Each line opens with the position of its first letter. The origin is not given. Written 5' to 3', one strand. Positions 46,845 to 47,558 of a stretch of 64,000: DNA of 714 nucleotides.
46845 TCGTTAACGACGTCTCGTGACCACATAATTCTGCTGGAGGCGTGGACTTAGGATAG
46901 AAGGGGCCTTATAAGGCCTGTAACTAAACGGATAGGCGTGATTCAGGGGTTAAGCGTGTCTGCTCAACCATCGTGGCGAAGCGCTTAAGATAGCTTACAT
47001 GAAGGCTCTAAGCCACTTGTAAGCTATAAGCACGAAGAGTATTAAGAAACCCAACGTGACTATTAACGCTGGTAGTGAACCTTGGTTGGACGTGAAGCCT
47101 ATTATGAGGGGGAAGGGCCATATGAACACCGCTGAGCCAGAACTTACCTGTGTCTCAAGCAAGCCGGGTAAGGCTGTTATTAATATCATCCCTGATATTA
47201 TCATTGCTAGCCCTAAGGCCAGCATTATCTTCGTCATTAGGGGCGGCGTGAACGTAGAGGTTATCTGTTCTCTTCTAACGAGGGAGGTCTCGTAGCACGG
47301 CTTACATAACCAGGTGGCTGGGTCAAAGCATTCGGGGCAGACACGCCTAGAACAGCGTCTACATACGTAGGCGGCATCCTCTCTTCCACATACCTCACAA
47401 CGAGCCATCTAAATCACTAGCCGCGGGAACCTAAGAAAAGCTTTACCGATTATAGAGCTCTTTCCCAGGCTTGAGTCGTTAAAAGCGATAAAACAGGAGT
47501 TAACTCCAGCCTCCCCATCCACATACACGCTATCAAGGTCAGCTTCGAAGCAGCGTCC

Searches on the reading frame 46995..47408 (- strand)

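Call 53: search_protein_families(library=pfam, proteins=[window:46995-47408:-], max_evalue=0.01)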
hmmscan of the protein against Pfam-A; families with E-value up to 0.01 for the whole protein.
window:46995-47408:- (137 aa): 3 families
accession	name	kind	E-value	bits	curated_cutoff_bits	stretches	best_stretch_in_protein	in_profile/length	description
PF00643.29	zf-B_box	-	0.00022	21.8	24.1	1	2-28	4-30/42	B-box zinc finger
PF04438.22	zf-HIT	-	0.00093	19.3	24.7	1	3-24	4-24/30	HIT zinc finger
PF22586.1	ANCHR-like_BBOX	-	0.0013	19.2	27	1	4-29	2-26/39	ANCHR-like B-box zinc-binding domain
